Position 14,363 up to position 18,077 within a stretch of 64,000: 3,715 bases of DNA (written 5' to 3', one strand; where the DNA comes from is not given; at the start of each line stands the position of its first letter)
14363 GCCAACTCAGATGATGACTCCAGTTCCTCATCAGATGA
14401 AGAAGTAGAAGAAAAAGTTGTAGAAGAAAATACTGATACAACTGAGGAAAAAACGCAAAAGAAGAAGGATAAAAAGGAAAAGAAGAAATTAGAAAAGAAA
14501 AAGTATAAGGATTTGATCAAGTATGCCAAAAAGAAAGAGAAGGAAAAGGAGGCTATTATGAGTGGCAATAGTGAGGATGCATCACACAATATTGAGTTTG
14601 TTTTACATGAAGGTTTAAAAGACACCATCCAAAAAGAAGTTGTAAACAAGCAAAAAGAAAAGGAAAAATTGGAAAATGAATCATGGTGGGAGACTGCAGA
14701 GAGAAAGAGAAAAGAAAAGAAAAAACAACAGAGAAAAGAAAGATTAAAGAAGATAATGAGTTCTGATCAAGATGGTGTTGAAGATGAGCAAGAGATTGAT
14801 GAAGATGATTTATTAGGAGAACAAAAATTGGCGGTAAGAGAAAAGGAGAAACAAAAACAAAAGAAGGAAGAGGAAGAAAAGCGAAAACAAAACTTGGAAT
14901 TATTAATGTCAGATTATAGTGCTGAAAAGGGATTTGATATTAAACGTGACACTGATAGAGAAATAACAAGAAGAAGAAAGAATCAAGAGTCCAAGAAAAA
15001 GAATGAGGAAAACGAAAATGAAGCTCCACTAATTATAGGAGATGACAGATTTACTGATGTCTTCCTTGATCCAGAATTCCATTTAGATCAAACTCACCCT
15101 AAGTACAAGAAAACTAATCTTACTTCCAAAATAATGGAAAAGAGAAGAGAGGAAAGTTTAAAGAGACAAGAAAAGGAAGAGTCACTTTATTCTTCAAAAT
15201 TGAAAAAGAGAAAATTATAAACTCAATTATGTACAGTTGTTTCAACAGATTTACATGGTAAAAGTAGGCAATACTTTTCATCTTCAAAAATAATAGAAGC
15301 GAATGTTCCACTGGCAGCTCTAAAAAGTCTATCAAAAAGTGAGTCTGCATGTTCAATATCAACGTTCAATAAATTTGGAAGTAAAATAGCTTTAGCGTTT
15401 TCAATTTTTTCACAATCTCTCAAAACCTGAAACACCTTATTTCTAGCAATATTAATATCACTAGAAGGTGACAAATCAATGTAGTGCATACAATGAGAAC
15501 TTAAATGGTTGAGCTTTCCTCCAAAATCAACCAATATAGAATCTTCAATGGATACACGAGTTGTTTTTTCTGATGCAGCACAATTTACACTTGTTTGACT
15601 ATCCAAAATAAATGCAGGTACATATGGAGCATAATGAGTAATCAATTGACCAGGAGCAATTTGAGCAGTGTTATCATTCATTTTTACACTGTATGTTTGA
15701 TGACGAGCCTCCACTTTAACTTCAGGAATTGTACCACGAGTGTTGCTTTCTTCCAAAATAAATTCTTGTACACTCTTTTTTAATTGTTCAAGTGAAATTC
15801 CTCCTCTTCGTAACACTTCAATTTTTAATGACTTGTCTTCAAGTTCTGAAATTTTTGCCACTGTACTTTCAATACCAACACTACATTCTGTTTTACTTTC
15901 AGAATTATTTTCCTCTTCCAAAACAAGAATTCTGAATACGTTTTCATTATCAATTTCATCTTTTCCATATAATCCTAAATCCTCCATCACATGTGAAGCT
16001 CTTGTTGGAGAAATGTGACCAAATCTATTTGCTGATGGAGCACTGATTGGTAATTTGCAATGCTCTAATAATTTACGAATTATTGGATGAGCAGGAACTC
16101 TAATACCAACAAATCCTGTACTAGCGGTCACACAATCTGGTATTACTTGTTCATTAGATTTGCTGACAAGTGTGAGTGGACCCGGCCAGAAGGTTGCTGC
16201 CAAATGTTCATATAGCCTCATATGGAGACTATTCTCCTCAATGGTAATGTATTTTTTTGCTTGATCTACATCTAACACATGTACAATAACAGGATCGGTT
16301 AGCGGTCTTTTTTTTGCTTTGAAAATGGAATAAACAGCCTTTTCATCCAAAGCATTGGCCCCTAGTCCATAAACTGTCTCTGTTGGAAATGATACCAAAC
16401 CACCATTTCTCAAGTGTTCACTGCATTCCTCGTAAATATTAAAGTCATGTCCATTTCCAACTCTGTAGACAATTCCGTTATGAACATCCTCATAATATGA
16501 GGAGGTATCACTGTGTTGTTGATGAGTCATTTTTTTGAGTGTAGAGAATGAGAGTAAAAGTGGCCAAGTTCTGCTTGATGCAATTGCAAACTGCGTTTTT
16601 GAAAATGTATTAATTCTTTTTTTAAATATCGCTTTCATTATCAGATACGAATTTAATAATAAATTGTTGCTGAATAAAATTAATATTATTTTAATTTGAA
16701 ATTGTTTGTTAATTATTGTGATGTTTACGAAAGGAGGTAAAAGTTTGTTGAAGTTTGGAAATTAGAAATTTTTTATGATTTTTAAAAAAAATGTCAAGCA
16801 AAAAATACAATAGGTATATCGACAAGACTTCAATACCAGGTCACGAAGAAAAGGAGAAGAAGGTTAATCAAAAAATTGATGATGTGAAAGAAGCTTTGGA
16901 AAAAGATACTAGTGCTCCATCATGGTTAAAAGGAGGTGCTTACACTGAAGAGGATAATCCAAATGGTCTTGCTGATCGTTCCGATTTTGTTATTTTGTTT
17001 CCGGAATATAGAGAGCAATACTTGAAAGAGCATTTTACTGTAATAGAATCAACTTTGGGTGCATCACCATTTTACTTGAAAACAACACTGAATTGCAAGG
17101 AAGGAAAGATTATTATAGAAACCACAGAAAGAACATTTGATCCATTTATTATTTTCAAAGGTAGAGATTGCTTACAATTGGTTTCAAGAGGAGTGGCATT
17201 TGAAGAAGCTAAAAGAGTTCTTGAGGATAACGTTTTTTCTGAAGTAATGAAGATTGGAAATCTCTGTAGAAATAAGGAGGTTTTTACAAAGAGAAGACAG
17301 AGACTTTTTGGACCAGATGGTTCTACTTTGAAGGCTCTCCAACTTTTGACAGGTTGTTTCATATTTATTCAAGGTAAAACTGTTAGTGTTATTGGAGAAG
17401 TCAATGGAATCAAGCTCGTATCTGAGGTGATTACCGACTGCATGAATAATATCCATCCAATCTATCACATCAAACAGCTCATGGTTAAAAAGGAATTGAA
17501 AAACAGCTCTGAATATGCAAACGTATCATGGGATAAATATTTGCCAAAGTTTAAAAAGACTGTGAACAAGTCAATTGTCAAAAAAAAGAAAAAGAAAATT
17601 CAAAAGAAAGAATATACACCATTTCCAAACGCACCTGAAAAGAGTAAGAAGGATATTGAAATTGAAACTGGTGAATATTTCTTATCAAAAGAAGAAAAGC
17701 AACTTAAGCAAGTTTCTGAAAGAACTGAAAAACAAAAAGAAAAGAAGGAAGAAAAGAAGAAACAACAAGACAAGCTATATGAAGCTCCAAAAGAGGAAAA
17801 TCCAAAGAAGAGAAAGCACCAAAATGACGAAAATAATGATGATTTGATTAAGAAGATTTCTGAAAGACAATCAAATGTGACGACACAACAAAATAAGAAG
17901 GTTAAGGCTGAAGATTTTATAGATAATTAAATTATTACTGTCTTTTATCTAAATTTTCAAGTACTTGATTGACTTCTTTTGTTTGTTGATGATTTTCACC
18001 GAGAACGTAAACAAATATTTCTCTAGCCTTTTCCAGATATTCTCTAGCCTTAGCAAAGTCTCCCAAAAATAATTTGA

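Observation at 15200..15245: Extreme gene packing: convergent CDSs abut or overlap; divergent pairs share promoters of 160 bp or less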

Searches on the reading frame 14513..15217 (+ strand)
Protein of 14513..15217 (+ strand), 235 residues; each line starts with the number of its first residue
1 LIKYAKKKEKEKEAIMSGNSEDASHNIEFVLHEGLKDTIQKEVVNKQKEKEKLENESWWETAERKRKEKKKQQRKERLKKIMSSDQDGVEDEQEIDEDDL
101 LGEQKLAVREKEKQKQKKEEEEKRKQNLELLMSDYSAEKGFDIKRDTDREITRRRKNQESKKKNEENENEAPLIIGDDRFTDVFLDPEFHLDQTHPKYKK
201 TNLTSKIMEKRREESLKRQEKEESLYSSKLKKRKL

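Call 6: search_protein_families(library=pfam, proteins=[window:14513-15217:+])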
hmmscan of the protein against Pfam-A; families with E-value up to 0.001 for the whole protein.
window:14513-15217:+ (235 aa): 1 family
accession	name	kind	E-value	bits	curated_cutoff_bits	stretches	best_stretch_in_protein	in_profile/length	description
PF08159.17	NUC153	-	3e-08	33.8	20.5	1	177-202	1-26/29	NUC153 domain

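Call 73: search_solved_structures(query=window:14513-15217:+, max_evalue=0.01, show_alignments=1)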
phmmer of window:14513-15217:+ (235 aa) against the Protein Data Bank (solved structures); distinct sequences matched with E-value up to 0.01: 0.

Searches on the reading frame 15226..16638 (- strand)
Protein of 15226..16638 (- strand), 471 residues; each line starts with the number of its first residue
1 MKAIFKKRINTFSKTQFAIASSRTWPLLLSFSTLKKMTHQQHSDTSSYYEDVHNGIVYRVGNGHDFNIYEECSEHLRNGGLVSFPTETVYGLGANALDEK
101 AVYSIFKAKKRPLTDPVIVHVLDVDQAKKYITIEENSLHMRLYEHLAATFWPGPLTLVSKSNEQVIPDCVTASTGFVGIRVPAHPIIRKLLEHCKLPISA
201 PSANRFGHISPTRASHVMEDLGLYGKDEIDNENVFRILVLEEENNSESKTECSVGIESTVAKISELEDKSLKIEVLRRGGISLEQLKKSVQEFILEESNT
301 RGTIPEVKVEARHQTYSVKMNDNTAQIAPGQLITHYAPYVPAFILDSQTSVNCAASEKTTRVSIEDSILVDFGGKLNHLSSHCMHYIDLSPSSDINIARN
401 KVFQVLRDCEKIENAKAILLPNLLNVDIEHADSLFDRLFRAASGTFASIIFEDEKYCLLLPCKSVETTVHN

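Call 5: find_encoding_contigs(protein=window:15226-16638:-, flank=10000, max_places=4)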
Protein window:15226-16638:- (471 aa): no gene with exactly this product is on record in the collection.

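Call 6: search_protein_families(library=pfam, proteins=[window:15226-16638:-])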
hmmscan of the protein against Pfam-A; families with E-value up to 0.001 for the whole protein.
window:15226-16638:- (471 aa): 2 families
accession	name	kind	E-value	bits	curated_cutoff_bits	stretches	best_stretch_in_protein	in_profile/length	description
PF01300.24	Sua5_yciO_yrdC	-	4.1e-44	150.6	25.1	1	75-222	2-144/178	Telomere recombination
PF03481.19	Sua5_C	-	8.4e-11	43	22.9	1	281-443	1-136/136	Threonylcarbamoyl-AMP synthase, C-terminal domain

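Call 31: list_cluster_members(proteins=[window:15226-16638:-, window:16791-17927:+, window:17938-19080:-, window:22554-22961:+, window:41235-43691:+, window:43712-44332:-, window:58998-61820:+, window:4912-7161:+, window:9952-12639:-, window:32417-33508:+])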
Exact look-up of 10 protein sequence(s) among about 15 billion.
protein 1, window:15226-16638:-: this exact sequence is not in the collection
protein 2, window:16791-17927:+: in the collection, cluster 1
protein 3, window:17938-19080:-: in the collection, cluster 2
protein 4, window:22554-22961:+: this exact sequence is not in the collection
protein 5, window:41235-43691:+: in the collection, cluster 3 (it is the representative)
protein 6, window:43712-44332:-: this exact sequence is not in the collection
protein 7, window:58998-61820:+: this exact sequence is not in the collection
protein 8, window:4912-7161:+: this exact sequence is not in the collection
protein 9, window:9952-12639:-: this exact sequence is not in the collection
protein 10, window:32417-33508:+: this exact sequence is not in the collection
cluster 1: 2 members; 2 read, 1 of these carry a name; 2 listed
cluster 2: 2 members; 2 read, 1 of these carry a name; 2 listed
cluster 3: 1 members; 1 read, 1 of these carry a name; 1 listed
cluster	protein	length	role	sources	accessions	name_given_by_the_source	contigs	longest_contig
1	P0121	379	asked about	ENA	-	-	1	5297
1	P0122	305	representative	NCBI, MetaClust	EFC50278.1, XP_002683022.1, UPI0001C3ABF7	predicted protein, partial [Naegleria gruberi] | status=active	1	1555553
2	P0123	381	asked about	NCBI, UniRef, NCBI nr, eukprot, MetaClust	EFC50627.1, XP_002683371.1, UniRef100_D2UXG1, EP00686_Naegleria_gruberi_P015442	hypothetical protein NAEGRDRAFT_29002 [Naegleria gruberi] | Uncharacterized protein n=1 Tax=Naegleria gruberi TaxID=5762 RepID=D2UXG1_NAEGR | uncharacterized protein NAEGRDRAFT_29002 [Naegleria gruberi]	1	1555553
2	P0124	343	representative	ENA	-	-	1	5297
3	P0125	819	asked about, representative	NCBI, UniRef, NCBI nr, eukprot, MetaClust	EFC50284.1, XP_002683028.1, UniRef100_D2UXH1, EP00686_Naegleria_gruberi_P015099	hypothetical protein NAEGRDRAFT_56417 [Naegleria gruberi] | Spt20-like SEP domain-containing protein n=1 Tax=Naegleria gruberi TaxID=5762 ... | uncharacterized protein NAEGRDRAFT_56417 [Naegleria gruberi]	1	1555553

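Call 32: find_homologous_proteins(query=window:15226-16638:-, max_evalue=1e-40)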
Query window:15226-16638:- (471 aa): 643 proteins with E <= 1e-40 among 8000 candidates; the best 120 are listed.
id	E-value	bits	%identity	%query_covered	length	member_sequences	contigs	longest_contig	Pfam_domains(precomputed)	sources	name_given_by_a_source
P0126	8.9e-249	844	100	81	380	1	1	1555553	PF01300.25,PF03481.20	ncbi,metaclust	ncbi:predicted protein, partial [Naegleria gruberi]|metaclust:status=active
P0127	9.6e-183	626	67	88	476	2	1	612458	PF01300.25,PF03481.20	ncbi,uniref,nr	ncbi:hypothetical protein FDP41_009876 [Naegleria fowleri]|uniref:Threonylcarbamoyl-AMP synthase n=1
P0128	4.1e-182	624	67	88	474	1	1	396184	PF01300.25,PF03481.20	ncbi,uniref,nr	ncbi:hypothetical protein C9374_010075 [Naegleria lovaniensis]|uniref:Threonylcarbamoyl-AMP synthase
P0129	4.2e-154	532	60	87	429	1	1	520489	PF01300.25,PF03481.20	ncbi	ncbi:hypothetical protein ABK040_005978 [Willaertia magna]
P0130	1.8e-122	428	52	85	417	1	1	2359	PF01300.25,PF03481.20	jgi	-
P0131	8.5e-121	422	54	84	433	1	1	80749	PF01300.25,PF03481.20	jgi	jgi:L-threonylcarbamoyladenylate synthase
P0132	1.3e-117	412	51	84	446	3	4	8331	PF01300.25,PF03481.20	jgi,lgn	jgi:L-threonylcarbamoyladenylate synthase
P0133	9.7e-117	409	53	81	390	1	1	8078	PF01300.25,PF03481.20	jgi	jgi:L-threonylcarbamoyladenylate synthase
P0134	1.8e-116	408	54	80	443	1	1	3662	PF01300.25,PF03481.20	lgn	-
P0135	4.6e-116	406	55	81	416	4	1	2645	PF01300.25,PF03481.20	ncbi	-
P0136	1.1e-108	382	53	80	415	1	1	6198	PF01300.25,PF03481.20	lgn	-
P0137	2.6e-107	378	49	78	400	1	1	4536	PF01300.25,PF03481.20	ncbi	-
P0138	5.8e-107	376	51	80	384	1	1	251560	PF01300.25,PF03481.20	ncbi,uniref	ncbi:threonylcarbamoyl-AMP synthase [Acrasis kona]|uniref:Threonylcarbamoyl-AMP synthase n=1 Tax=Acr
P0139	3.1e-100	354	49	81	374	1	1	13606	PF01300.25,PF03481.20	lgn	-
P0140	4.8e-100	354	50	80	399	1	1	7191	PF01300.25,PF03481.20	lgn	-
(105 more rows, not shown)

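Call 34: find_encoding_contigs(protein=P0127, flank=10000, max_places=2)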
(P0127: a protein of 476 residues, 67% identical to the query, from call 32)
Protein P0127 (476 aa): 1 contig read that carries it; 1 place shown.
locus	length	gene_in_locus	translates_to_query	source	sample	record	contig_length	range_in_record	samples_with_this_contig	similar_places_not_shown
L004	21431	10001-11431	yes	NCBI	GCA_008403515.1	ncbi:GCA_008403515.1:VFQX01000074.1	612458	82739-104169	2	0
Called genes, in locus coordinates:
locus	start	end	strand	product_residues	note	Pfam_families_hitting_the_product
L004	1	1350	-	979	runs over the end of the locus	PF25390:WD40_RLD, PF00415:RCC1 (weak), PF13540:RCC1_2, PF25024:EGF_TEN, PF07974:EGF_2 (faint), PF23106:EGF_Teneurin (faint), PF23301:EGF_PEAR1L (faint)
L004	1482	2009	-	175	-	PF13637:Ank_4 (weak)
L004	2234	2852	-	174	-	-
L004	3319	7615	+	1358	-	PF25062:ARM_TT21_N, PF25060:ARM_TT21_2nd, PF25058:ARM_TT21, PF00515:TPR_1 (weak), PF14559:TPR_19, PF25068:ARM_TT21_4th, PF25064:ARM_TT21_5th, PF25063:ARM_TT21_C, +19 more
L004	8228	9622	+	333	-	PF00168:C2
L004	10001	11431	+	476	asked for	PF01300:Sua5_yciO_yrdC, PF03481:Sua5_C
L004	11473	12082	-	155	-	PF00173:Cyt-b5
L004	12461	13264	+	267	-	-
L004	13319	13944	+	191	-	-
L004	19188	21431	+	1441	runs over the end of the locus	PF13229:Beta_helix (weak), PF02415:Chlam_PMP (faint), PF13229:Beta_helix, PF00069:Pkinase, PF07714:PK_Tyr_Ser-Thr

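Call 35: find_encoding_contigs(protein=P0128, flank=10000, max_places=2)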
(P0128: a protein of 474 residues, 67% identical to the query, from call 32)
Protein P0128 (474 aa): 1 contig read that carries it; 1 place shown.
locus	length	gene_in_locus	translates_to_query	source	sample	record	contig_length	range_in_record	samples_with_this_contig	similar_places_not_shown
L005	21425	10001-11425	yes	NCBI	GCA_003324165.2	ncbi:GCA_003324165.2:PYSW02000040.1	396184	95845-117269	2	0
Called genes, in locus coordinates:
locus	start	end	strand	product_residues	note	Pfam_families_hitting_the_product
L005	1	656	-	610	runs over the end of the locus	PF13475:DUF4116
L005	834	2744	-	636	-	PF00651:BTB (weak)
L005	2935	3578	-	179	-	-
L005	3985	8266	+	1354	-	PF25062:ARM_TT21_N, PF25060:ARM_TT21_2nd, PF25058:ARM_TT21, PF00515:TPR_1, PF14559:TPR_19, PF25068:ARM_TT21_4th, PF25064:ARM_TT21_5th, PF25063:ARM_TT21_C, +21 more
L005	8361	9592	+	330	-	PF00168:C2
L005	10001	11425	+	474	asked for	PF01300:Sua5_yciO_yrdC, PF03481:Sua5_C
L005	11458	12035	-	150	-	PF00173:Cyt-b5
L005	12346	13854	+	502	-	-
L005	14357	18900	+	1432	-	PF13229:Beta_helix (weak), PF02415:Chlam_PMP (faint), PF13229:Beta_helix (weak), PF00069:Pkinase, PF07714:PK_Tyr_Ser-Thr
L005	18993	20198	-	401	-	-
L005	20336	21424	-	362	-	-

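Call 59: find_encoding_contigs(protein=P0125, flank=10000, max_places=2)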
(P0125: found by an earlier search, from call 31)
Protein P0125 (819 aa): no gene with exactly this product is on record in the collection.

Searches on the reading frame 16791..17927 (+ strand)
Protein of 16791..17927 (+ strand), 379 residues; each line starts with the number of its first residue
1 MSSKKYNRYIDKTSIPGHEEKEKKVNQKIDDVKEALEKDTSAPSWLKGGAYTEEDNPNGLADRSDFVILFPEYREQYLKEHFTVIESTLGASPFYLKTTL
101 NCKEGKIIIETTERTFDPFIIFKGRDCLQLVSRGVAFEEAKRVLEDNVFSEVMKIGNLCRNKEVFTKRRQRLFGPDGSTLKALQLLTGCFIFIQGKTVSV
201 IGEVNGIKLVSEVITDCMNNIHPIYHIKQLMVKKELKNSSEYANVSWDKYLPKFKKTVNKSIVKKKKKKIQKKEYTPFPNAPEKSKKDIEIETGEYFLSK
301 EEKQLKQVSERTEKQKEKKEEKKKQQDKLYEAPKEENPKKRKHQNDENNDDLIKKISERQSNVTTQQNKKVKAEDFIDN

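Call 6: search_protein_families(library=pfam, proteins=[window:16791-17927:+])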
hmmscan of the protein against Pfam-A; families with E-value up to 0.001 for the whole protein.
window:16791-17927:+ (379 aa): 3 families
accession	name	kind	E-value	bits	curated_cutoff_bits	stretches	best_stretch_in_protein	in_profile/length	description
PF21800.4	KH_KRR1_2nd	-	3e-41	139.8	27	1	148-237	1-90/91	KRR1 small subunit processome component, second KH domain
PF17903.8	KH_KRR1_1st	-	1.5e-34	118.4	23.4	1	64-146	1-81/81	Krr1 KH1 domain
PF00013.35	KH_1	-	0.00066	19.8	21.5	0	167-214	9-64/66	KH domain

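Call 8: find_encoding_contigs(protein=window:16791-17927:+, flank=10000, max_places=4)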
Protein window:16791-17927:+ (379 aa): 1 contig read that carries it; 1 place shown.
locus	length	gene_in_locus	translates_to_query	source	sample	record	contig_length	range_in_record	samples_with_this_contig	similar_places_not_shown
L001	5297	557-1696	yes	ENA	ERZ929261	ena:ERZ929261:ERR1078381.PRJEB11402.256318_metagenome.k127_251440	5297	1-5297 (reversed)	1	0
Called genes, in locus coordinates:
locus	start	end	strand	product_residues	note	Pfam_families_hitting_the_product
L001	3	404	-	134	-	?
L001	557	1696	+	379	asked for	PF17903:KH_KRR1_1st, PF21800:KH_KRR1_2nd, PF22891:KH_PNO1_2nd (weak)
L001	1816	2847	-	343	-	PF13424:TPR_12 (faint), PF13181:TPR_8 (faint)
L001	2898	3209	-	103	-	PF03348:Serinc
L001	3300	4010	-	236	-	PF03348:Serinc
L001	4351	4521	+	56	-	-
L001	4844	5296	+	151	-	?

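Call 71: search_solved_structures(query=window:16791-17927:+, max_evalue=1e-10)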
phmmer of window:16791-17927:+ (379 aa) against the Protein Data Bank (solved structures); distinct sequences matched with E-value up to 1e-10: 6.
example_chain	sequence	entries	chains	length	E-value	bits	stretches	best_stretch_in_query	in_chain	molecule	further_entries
7mq8_NY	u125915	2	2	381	1.1e-85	291.2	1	40-370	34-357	KRR1 small subunit processome component homolog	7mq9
5wlc_NK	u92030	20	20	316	1.4e-84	287.5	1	49-340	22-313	Krr1 | KRR1 small subunit processome component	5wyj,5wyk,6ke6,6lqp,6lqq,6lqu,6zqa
5jpq_g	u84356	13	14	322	1.1e-80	274.7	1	54-344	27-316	KRR1 small subunit processome component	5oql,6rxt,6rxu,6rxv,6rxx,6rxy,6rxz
4qmf_D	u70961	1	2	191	5.8e-57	196.6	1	60-248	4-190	KRR1 small subunit processome component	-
7suk_NK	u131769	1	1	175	1.9e-53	185.1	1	64-237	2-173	KRR1 small subunit processome component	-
2e3u_A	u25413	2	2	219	7.3e-13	51.6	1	97-216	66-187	Hypothetical protein PH1566 | Putative uncharacterized protein PH1566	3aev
